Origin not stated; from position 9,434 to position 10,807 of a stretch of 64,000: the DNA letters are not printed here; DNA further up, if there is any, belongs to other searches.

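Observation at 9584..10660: Tip adhesin with conserved pilin-like C-terminal domain but divergent N-terminal domain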

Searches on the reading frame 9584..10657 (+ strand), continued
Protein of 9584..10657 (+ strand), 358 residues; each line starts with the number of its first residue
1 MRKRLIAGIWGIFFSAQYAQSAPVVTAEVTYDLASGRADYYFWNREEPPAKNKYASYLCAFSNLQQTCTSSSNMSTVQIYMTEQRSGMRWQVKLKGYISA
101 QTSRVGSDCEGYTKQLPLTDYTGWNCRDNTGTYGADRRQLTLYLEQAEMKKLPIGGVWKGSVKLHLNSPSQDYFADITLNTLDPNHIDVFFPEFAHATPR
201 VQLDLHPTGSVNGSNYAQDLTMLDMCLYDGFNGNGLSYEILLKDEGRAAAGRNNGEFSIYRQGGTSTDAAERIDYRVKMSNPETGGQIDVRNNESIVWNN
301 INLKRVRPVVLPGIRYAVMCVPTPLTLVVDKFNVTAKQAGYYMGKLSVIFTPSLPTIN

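Call 42: fold_search(model_id=the predicted structure, library=pdb)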
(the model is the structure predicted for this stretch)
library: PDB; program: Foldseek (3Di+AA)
matches with E <= 10: 1050; with E <= 0.001: 22
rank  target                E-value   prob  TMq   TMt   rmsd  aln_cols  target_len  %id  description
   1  2hb0_A                6.4e-24  1.00  0.73  0.73   4.1       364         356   24  Crystal Structure of CfaE, the Adhesive Subunit of CFA/I Fimbria of Enterotoxigenic Escherichia coli (released 2007-06-26)
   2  6k73_C                1.9e-23  1.00  0.61  0.67   6.5       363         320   22  Chaperone-tip adhesin complex is vital for synergistic activation of CFA/I fimbriae biogenesis (released 2020-06-10)
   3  3f83                  2.4e-23  1.00  0.70  0.51   4.8       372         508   24  Structure of fusion complex of the minor pilin CfaE and major pilin CfaB of CFA/I pili from ETEC E. coli (released 2009-08-11)
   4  6k73_D                7.9e-23  1.00  0.63  0.69   5.9       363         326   23  Chaperone-tip adhesin complex is vital for synergistic activation of CFA/I fimbriae biogenesis (released 2020-06-10)
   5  2hb0_B                8.7e-23  1.00  0.73  0.73   4.1       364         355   24  Crystal Structure of CfaE, the Adhesive Subunit of CFA/I Fimbria of Enterotoxigenic Escherichia coli (released 2007-06-26)
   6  3vac_A                2.8e-22  1.00  0.68  0.68   5.0       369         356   24  Crystal Structure of the CFA/I Enterotoxigenic E. coli adhesin CfaE mutant G168D (released 2013-02-20)
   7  1qun_B                2.2e-05  1.00  0.26  0.32  15.9       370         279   11  X-RAY STRUCTURE OF THE FIMC-FIMH CHAPERONE ADHESIN COMPLEX FROM UROPATHOGENIC E.COLI (released 1999-08-31)
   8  5jr4_A                6.6e-05  0.99  0.22  0.27  16.6       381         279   12  Crystal structure of FimH A27V/V163A from E. coli UTI89 bound to FimG N-terminal extension (released 2017-02-22)
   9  3rfz_A                8.1e-05  0.99  0.24  0.30  15.5       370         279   12  Crystal structure of the FimD usher bound to its cognate FimC:FimH substrate (released 2011-06-01)
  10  3jwn_H                8.9e-05  0.99  0.23  0.28  19.3       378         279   12  Complex of FimC, FimF, FimG and FimH (released 2010-06-16)
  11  5afo_A                1.1e-04  0.98  0.26  0.27  11.4       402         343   11  Long Polar Fimbriae adhesin LpfD from the adherent invasive E. coli strain LF82 (released 2015-08-05)
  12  1kiu_B                1.1e-04  0.99  0.24  0.29  15.3       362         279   12  FimH adhesin Q133N mutant-FimC chaperone complex with methyl-alpha-D-mannose (released 2002-06-05)
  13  5cyl_C                1.3e-04  0.98  0.23  0.23  15.2       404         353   12  Crystal structure of the CupB6 tip adhesin from Pseudomonas aeruginosa (released 2016-10-05)
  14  7szo_H                1.3e-04  0.99  0.24  0.29  19.2       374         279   10  Structure of a bacterial fimbrial tip containing FocH (released 2021-12-29)
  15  4kkq_B                4.7e-04  0.69  0.14  0.20  24.7       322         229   10  Crystal structure of Vibrio cholerae RbmA (crystal form 1) (released 2013-05-22)
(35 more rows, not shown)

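Call 44: search_dna_similar(query=window:9584-10657:+, collection=plasmids, mode=protein, max_rows=40, rows=spread)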
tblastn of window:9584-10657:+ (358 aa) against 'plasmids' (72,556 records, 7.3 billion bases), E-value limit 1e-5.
Records with a match: 110; places in all: 110; records where one place covers at least 80% of the query: 38.
Best place of each record, by identity: 60-80% 2; <60% 108.
By first word of the organism name: Escherichia 87; Pantoea 8; Salmonella 8; Serratia 3; Burkholderia 2; Edwardsiella 1; Rahnella 1.
By predicted mobility (MOB-suite, as given by PLSDB): conjugative 65; non-mobilizable 25; mobilizable 20.
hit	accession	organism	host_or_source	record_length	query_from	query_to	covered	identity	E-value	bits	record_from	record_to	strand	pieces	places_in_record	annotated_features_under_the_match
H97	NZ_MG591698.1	Escherichia coli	Homo sapiens,feces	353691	1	358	100%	73.7%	1e-172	539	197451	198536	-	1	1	CfaE/CblD family pilus tip adhesin | TcfC E-set like domain-containing protein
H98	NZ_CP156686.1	Burkholderia stagnalis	Bacterial cells,soils collected in ...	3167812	26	352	91%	31.4%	7e-32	134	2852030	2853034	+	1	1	none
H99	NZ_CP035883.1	Escherichia coli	Homo sapiens,stool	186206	68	354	80%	31.3%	8e-28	122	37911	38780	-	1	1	csdD: CS19 fimbria tip adhesin CsdD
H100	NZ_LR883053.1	Escherichia coli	-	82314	68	354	80%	31.0%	2e-27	120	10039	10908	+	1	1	csdD: CS19 fimbria tip adhesin CsdD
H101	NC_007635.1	Escherichia coli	-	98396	68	354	80%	30.7%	1e-26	119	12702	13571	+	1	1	csdD: CS19 fimbria tip adhesin CsdD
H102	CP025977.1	Escherichia coli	Homo sapiens,stool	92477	56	357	84%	28.8%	2e-22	106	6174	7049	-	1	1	none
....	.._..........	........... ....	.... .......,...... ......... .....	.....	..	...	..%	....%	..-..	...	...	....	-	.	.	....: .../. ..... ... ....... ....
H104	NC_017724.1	Escherichia coli ETEC H10407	-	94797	56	357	84%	28.8%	2e-22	105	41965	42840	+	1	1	cfaE: CFA/I pilus tip adhesin CfaE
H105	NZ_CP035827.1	Escherichia coli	Homo sapiens,stool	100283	56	357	84%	28.8%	2e-22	105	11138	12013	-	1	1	cfaE: CFA/I pilus tip adhesin CfaE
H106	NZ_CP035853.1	Escherichia coli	Homo sapiens,stool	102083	56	357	84%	28.8%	2e-22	105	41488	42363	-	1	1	cfaE: CFA/I pilus tip adhesin CfaE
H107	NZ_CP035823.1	Escherichia coli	Homo sapiens,stool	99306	56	357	84%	28.8%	4e-22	105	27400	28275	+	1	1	cfaE: CfaE/CblD family pilus tip adhesin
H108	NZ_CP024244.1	Escherichia coli O128:H27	-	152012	57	357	84%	28.7%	4e-23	108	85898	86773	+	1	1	csaE: CS4 pilus tip adhesin CsaE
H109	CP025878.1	Escherichia coli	Homo sapiens,stool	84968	56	357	84%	28.2%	9e-23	107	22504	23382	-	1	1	none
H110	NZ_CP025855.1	Escherichia coli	Homo sapiens,stool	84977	56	357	84%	28.2%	9e-23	107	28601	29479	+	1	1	csaE: CS4 pilus tip adhesin CsaE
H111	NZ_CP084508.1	Edwardsiella tarda ATCC 15947 = NBRC 105688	Homo sapiens,Whole organism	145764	25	354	92%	25.5%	8e-24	110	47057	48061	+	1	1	CfaE/CblD family pilus tip adhesin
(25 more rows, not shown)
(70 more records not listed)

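Call 45: get_annotated_region(hit=H104, flank=5500)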
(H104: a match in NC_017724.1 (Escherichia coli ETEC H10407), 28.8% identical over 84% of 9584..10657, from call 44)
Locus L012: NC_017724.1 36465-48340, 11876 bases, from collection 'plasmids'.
description: Escherichia coli ETEC H10407 plasmid p948, complete sequence
organism: Escherichia coli ETEC H10407 (NCBI taxid 316401)
taxonomy: Bacteria; Pseudomonadota; Gammaproteobacteria; Enterobacterales; Enterobacteriaceae; Escherichia; Escherichia coli; Escherichia coli ETEC H10407
host: -; source: -; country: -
typing (MOB-suite, as given by PLSDB): mobilizable; replicon IncFIA,IncFIC
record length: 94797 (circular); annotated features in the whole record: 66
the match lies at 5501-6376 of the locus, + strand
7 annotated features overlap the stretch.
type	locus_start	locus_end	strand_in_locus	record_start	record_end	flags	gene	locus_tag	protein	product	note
CDS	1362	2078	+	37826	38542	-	cfaA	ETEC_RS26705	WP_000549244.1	CFA/I pilus chaperone CfaA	-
CDS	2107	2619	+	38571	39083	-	cfaB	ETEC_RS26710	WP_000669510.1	CFA/I pilus major pilin CfaB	-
predicted_resistance_gene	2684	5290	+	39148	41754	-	cfaC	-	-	CFA/I pilus usher protein CfaC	predicted by amrfinderplus; class ; identity 100.0%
CDS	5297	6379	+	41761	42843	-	cfaE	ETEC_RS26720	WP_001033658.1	CFA/I pilus tip adhesin CfaE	-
CDS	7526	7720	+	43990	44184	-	-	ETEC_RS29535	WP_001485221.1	ANR family transcriptional regulator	-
CDS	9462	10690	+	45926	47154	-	-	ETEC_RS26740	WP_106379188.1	IS3-like element IS2 family transposase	GO:0006313 - DNA transposition [Evidence IEA]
CDS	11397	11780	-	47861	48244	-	traM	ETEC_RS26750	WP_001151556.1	conjugal transfer relaxosome DNA-binding protein TraM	-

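Call 48: search_protein_families(proteins=[window:9584-10657:+], library=ncbifam, max_evalue=0.00001)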
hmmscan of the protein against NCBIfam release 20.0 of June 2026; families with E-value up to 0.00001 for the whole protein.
window:9584-10657:+ (358 aa): 1 family
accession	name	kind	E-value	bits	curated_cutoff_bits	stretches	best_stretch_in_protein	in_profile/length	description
NF011839.0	PRK15311.1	equivalog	1.2e-33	116.8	589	1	15-349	38-351/359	fimbrial protein TcfD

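Call 69: list_cluster_members(proteins=[window:9584-10657:+, P0001])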
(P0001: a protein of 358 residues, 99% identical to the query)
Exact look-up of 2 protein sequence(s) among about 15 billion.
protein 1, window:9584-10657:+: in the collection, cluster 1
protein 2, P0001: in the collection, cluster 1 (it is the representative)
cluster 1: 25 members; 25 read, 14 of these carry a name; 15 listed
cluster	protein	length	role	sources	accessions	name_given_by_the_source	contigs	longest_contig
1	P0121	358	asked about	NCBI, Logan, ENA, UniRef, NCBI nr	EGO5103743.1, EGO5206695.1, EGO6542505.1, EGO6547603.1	TPA: CfaE/CblD family pilus tip adhesin [Escherichia coli] | CfaE/CblD family pilus tip adhesin n=1 Tax=Escherichia coli TaxID=562 ... | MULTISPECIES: CfaE/CblD family pilus tip adhesin [Escherichia]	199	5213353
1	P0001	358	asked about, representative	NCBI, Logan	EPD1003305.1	CfaE/CblD family pilus tip adhesin [Escherichia coli]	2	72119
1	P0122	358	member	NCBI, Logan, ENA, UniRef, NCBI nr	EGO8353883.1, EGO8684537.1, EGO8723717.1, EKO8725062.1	TPA: pilus assembly protein CblD [Escherichia coli] | CfaE/CblD family pilus tip adhesin n=1 Tax=Escherichia TaxID=561 RepID=UPI000CF7874D | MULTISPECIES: CfaE/CblD family pilus tip adhesin [Escherichia]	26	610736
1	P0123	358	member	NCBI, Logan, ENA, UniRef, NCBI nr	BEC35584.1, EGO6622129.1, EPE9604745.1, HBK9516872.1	hypothetical protein VEE76_06650 [Escherichia coli] | CfaE/CblD family pilus tip adhesin n=1 Tax=Escherichia coli TaxID=562 RepID=UPI00057984E6 | CfaE/CblD family pilus tip adhesin [Escherichia coli]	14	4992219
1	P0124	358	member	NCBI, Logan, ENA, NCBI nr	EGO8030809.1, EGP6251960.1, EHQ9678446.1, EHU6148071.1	pilus assembly protein CblD [Escherichia coli]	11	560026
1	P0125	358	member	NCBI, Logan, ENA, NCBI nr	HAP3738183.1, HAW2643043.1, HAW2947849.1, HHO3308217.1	TPA: pilus assembly protein CblD [Escherichia coli] | pilus assembly protein CblD [Escherichia coli]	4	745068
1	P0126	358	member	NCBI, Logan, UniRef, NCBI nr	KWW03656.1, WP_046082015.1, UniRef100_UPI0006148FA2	CfaE/CblD family pilus tip adhesin [Escherichia fergusonii] | CfaE/CblD family pilus tip adhesin n=1 Tax=Escherichia fergusonii TaxID=564 ...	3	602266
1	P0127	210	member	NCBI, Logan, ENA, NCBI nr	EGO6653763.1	pilus assembly protein CblD [Escherichia coli]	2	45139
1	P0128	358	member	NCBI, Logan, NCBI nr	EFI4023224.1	pilus assembly protein CblD [Escherichia coli]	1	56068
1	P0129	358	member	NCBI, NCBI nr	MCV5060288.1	pilus assembly protein CblD [Escherichia coli]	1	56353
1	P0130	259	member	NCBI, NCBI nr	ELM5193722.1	pilus assembly protein CblD, partial [Escherichia coli] | pilus assembly protein CblD [Escherichia coli]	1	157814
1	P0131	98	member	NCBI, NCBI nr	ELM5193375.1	pilus assembly protein CblD, partial [Escherichia coli] | pilus assembly protein CblD [Escherichia coli]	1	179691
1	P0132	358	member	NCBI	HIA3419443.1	TPA: CfaE/CblD family pilus tip adhesin [Escherichia coli]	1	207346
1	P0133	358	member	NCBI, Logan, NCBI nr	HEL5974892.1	TPA: pilus assembly protein CblD [Escherichia coli] | pilus assembly protein CblD [Escherichia coli]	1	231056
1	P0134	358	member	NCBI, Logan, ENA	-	-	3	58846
